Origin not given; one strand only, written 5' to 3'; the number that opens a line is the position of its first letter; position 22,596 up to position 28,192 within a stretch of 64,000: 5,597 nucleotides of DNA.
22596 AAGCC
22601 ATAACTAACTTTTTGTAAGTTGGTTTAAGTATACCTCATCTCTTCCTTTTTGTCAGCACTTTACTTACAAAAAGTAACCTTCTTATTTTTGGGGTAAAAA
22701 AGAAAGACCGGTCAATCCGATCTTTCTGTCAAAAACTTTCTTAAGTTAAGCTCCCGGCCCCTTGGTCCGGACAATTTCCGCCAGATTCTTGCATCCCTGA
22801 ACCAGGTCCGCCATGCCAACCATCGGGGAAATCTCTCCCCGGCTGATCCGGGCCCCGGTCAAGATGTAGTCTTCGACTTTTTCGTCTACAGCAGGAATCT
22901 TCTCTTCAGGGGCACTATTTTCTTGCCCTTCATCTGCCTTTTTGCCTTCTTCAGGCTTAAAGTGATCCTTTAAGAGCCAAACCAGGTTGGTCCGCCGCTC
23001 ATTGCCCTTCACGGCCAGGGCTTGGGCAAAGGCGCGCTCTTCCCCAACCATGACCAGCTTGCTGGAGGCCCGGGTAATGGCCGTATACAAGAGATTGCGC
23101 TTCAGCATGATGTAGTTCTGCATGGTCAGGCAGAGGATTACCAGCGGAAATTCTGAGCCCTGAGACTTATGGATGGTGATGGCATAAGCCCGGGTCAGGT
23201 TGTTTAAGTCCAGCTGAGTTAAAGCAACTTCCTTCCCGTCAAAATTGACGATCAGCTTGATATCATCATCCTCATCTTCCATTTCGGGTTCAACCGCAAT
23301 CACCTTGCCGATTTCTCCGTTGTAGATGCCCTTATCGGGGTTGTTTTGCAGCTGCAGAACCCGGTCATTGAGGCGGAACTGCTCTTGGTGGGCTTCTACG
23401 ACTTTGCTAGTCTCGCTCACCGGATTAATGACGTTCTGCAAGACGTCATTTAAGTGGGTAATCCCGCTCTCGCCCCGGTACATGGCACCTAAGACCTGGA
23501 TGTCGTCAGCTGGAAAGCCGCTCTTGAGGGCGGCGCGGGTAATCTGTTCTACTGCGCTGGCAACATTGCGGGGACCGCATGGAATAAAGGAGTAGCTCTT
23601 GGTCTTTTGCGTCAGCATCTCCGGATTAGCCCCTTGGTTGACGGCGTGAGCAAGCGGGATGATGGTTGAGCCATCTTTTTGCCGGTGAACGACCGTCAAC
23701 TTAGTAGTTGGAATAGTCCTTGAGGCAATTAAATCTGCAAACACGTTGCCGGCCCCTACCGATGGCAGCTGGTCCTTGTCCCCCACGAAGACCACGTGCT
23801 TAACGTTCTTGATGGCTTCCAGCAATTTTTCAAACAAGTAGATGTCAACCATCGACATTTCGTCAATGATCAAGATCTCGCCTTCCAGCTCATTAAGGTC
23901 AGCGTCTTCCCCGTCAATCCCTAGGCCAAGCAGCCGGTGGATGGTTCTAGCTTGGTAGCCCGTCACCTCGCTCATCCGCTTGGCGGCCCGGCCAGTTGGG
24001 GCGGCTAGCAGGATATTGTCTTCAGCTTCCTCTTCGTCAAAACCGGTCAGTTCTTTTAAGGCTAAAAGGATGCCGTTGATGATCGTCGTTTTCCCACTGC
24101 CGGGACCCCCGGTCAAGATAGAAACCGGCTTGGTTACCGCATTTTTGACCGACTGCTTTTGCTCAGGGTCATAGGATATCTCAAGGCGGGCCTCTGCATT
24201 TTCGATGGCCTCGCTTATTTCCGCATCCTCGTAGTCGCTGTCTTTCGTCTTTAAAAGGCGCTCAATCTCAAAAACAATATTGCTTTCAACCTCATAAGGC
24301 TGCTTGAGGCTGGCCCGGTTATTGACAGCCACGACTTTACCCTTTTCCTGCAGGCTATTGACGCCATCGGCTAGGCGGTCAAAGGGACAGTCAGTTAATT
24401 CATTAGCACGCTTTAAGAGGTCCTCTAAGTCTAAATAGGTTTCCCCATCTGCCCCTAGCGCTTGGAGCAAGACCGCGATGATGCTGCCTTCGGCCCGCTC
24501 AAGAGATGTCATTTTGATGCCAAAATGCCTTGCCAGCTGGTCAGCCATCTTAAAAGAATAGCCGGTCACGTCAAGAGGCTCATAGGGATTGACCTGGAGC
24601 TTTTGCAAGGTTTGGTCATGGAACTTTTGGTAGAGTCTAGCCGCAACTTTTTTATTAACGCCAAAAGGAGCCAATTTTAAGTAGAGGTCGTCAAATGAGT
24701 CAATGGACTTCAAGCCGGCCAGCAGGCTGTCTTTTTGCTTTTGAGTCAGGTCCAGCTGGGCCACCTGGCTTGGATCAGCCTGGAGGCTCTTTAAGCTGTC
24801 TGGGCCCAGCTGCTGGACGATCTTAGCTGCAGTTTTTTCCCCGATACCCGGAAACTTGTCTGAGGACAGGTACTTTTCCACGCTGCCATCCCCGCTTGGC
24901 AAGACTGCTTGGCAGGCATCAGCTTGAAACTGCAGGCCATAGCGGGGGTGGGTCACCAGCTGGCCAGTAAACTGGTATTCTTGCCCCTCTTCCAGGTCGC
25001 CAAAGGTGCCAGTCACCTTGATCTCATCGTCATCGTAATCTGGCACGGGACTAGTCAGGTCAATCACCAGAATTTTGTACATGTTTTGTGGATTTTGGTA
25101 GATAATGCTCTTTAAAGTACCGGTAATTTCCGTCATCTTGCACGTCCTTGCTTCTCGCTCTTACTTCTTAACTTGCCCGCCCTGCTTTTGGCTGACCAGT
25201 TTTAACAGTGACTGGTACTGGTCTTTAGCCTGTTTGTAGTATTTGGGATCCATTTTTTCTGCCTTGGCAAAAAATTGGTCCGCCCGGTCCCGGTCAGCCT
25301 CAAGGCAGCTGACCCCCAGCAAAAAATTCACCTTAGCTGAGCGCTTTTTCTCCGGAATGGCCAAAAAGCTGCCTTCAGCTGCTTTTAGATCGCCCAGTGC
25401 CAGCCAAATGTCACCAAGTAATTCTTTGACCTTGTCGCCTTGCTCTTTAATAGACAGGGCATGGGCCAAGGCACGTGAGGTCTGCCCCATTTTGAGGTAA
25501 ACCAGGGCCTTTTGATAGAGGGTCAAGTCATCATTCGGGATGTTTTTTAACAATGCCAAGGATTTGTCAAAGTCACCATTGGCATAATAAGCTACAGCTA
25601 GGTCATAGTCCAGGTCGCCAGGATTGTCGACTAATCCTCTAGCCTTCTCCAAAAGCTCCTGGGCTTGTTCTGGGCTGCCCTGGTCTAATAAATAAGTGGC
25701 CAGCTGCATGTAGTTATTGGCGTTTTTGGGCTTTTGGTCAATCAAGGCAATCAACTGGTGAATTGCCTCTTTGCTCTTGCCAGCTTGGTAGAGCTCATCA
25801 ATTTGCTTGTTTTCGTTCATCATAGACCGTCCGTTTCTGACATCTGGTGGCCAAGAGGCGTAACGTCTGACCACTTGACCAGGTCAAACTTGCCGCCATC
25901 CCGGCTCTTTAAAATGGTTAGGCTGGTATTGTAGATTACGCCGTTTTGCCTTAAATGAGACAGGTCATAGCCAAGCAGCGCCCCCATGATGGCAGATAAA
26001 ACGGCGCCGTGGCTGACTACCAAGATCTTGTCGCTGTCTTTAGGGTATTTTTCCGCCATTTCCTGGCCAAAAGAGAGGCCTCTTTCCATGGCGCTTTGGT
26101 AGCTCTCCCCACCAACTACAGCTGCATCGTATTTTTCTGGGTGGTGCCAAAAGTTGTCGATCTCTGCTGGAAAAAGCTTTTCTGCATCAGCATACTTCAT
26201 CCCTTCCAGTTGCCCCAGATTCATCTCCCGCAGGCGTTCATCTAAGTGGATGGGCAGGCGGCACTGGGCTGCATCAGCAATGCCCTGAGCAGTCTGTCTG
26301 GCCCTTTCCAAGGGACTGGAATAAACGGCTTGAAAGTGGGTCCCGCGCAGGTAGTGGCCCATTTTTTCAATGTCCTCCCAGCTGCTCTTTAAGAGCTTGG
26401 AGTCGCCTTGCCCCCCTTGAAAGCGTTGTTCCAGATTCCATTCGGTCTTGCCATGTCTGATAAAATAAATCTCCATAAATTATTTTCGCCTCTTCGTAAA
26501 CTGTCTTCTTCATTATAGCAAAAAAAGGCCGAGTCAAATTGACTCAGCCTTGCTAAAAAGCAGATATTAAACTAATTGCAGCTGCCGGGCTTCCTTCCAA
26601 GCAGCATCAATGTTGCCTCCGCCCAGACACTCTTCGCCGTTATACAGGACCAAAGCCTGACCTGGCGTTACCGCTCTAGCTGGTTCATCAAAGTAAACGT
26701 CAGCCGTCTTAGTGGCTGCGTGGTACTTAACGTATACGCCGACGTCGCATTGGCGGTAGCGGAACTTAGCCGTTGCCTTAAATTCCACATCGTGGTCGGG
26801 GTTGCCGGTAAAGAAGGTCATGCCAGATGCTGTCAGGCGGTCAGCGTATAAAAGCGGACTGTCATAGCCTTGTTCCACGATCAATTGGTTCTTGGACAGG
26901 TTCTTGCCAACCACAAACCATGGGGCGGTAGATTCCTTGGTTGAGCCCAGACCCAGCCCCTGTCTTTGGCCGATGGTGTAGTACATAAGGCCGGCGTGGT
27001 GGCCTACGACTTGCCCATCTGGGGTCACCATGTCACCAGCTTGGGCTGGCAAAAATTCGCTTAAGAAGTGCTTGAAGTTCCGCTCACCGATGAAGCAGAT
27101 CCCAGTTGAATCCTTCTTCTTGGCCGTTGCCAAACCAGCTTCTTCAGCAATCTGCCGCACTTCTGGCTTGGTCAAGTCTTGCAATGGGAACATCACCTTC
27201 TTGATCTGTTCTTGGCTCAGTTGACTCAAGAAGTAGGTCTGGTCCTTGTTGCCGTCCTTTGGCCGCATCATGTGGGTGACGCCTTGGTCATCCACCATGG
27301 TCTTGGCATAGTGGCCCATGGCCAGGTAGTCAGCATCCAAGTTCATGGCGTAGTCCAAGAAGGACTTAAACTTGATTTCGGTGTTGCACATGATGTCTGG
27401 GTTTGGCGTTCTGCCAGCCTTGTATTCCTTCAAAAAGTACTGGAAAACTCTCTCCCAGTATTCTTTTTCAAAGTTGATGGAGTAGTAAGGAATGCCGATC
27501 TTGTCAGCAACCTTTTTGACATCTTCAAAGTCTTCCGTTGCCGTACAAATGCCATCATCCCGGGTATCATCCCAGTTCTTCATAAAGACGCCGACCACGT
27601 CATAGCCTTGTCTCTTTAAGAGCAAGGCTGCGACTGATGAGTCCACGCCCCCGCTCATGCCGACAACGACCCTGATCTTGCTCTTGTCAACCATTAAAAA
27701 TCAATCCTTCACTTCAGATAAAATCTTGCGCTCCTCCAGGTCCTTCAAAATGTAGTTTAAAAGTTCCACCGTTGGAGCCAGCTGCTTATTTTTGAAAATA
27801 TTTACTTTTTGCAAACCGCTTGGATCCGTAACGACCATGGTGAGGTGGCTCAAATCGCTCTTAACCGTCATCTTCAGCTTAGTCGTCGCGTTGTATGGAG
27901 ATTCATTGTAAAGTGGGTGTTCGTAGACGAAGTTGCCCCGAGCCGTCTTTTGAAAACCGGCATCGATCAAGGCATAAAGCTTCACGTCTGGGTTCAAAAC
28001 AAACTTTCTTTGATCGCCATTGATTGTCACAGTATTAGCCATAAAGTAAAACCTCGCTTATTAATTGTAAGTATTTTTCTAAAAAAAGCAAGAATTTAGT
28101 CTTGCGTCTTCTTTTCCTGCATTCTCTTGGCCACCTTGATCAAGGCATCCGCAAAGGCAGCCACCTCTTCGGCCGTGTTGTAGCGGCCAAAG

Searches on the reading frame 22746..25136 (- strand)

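Call 28: search_protein_families(library=pfam, proteins=[window:22746-25136:-], max_evalue=0.00001)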
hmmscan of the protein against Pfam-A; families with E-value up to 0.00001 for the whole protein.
window:22746-25136:- (796 aa): 8 families
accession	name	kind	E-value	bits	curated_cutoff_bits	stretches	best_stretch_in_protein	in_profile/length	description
PF13604.12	AAA_30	-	1.4e-42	146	27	1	322-510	2-179/191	AAA domain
PF13245.12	AAA_19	-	1.1e-40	139.3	25.1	1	326-461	1-133/134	AAA domain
PF23139.1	OB_YrrC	-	5e-24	84.5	27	1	1-80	1-76/76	ATP-dependent DNA helicase YrrC, OB-fold domain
PF14490.11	HHH_RecD2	-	1.2e-22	80.1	27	1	147-234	4-92/92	ATP-dependent RecD2 DNA helicase HHH domain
PF13538.12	UvrD_C_2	-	3.7e-18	65.6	27.4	1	650-697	2-52/52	UvrD-like helicase C-terminal domain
PF18335.7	SH3_13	-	2.5e-17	62.9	41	1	562-632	1-65/65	ATP-dependent RecD-like DNA helicase SH3 domain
PF01443.25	Viral_helicase1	-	8e-14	52.4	21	1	638-696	166-226/228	Viral superfamily 1 RNA helicase core domain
PF13086.12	AAA_11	-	1e-09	39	27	0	322-385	2-65/257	AAA domain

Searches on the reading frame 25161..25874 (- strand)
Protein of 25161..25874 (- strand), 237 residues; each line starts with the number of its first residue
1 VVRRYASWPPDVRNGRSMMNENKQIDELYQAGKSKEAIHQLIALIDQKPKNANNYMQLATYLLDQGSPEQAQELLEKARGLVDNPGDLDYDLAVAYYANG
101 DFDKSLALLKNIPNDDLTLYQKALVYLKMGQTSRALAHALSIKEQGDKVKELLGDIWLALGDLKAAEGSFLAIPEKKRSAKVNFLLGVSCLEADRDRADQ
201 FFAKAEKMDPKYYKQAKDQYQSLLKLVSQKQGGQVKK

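Call 28: search_protein_families(library=pfam, proteins=[window:25161-25874:-], max_evalue=0.00001)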
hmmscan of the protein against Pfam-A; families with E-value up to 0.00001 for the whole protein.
window:25161-25874:- (237 aa): 8 families
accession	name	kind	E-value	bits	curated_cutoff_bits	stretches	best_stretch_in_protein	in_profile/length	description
PF13432.12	TPR_16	-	4.9e-14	52.9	32.7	1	57-109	2-54/65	Tetratricopeptide repeat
PF14559.12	TPR_19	-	2.8e-13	50.4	25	2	62-118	1-57/68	Tetratricopeptide repeat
PF12895.13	ANAPC3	-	7.8e-10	39.3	27.2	0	43-111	14-81/82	Anaphase-promoting complex, cyclosome, subunit 3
PF07721.20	TPR_4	-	2.4e-09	37.3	27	0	57-76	6-25/26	Tetratricopeptide repeat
PF13431.12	TPR_17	-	4e-09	36.5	24.4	0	108-136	5-33/34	Tetratricopeptide repeat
PF07719.23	TPR_2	-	3.8e-08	33.3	27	0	90-110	5-25/34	Tetratricopeptide repeat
PF13428.12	TPR_14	-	8.8e-08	32.5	23.5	0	54-81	3-30/44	Tetratricopeptide repeat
PF13424.12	TPR_12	-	1.8e-07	31.7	30.1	0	30-79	21-72/77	Tetratricopeptide repeat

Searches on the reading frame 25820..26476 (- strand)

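Call 28: search_protein_families(library=pfam, proteins=[window:25820-26476:-], max_evalue=0.00001)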
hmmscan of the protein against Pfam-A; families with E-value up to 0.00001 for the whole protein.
window:25820-26476:- (218 aa): 1 family
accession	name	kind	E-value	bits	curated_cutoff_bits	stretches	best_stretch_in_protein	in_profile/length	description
PF00300.27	His_Phos_1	-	1.8e-55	188.1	21.7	1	3-204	1-193/194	Histidine phosphatase superfamily (branch 1)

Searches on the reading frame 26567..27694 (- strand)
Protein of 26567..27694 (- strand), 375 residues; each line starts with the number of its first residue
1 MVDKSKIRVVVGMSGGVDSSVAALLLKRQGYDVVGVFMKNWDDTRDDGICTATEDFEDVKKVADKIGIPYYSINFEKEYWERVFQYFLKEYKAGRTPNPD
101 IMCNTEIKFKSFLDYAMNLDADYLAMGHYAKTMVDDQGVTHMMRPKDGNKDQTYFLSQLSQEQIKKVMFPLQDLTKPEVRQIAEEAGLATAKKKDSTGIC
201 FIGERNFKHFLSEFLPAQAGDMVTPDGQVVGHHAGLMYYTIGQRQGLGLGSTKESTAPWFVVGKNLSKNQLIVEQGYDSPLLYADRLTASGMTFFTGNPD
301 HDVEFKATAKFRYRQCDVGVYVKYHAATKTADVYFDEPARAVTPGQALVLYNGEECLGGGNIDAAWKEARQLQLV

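Call 28: search_protein_families(library=pfam, proteins=[window:26567-27694:-], max_evalue=0.00001)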
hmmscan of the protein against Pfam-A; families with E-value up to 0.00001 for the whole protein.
window:26567-27694:- (375 aa): 4 families
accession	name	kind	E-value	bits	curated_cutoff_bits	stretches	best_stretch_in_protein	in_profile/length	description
PF03054.22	tRNA_Me_trans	-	1.4e-85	286.5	20.6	1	8-203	2-201/202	tRNA methyl transferase HUP domain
PF20259.3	tRNA_Me_trans_M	-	2.6e-21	75.4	27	1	208-273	1-64/66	tRNA methyl transferase PRC-barrel domain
PF20258.4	tRNA_Me_trans_C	-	4.2e-17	62.7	20.6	1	286-362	3-77/77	Aminomethyltransferase beta-barrel domain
PF02540.23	NAD_synthase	-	8.9e-07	28.7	21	1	8-79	20-85/242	NAD synthase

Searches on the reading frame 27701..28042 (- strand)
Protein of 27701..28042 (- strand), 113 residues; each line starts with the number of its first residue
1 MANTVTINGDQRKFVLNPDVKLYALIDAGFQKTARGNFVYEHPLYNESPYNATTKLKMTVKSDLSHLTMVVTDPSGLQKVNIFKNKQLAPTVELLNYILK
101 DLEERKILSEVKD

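Call 28: search_protein_families(library=pfam, proteins=[window:27701-28042:-], max_evalue=0.00001)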
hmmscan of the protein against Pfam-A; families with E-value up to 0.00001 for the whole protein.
window:27701-28042:- (113 aa): 1 family
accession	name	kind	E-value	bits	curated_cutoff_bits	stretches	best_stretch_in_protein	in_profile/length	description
PF08866.15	DUF1831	-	7.1e-39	133.1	25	1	2-108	4-110/111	Putative amino acid metabolism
